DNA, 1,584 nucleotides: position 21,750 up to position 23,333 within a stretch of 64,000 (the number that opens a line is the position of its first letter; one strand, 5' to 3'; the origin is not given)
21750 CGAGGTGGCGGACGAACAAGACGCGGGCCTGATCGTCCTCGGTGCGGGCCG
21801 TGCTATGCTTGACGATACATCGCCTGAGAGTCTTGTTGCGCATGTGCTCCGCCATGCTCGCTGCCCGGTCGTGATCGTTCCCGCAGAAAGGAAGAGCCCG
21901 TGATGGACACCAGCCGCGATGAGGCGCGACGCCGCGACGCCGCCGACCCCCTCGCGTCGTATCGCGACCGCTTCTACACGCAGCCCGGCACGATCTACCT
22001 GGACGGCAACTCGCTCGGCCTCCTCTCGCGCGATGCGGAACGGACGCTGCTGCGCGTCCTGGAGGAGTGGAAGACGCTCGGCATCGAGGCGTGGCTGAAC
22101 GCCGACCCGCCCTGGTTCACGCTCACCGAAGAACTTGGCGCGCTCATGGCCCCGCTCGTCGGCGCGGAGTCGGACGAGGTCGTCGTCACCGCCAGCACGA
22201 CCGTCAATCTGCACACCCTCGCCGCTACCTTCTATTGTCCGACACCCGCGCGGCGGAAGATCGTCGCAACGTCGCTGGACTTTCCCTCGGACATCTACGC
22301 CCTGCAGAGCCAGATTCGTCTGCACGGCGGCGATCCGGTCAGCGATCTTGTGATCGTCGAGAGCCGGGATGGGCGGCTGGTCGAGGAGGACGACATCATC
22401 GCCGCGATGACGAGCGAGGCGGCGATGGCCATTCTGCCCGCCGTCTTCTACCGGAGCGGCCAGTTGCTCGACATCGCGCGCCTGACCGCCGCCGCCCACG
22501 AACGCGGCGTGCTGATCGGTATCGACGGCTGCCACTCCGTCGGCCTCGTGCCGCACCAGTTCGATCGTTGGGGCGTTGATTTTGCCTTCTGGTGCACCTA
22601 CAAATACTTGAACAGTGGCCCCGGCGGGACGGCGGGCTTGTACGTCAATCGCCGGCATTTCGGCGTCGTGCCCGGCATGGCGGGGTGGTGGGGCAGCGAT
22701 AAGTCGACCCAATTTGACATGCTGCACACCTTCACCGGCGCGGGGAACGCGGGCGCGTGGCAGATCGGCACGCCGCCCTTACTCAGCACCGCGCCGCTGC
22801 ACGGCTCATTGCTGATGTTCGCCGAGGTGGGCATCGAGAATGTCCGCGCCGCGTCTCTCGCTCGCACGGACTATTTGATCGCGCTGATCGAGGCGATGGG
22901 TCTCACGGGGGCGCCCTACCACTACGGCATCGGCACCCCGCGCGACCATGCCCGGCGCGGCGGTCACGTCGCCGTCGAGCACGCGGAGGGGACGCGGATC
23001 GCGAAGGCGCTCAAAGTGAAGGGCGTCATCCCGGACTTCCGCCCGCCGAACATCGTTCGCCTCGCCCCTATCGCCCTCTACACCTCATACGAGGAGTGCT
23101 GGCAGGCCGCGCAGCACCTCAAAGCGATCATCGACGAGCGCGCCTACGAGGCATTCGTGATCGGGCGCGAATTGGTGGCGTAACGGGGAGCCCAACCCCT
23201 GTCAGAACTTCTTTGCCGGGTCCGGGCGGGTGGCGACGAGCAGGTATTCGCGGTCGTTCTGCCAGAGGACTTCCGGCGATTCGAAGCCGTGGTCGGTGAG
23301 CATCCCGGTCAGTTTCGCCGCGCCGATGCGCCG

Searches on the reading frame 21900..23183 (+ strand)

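Call 8: search_protein_families(library=pfam, proteins=[window:21900-23183:+], max_evalue=0.01)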
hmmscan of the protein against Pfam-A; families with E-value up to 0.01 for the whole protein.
window:21900-23183:+ (427 aa): 3 families
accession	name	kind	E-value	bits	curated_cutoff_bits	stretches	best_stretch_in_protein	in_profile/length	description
PF22580.2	KYNU_C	-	8.7e-28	96.6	27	1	315-407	1-90/90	Kynureninase C-terminal domain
PF00266.25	Aminotran_5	-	2e-19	70.2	21.5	1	76-338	45-299/371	Aminotransferase class-V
PF01041.23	DegT_DnrJ_EryC1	-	0.0088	15.7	19.8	0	91-216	39-152/360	DegT/DnrJ/EryC1/StrS aminotransferase family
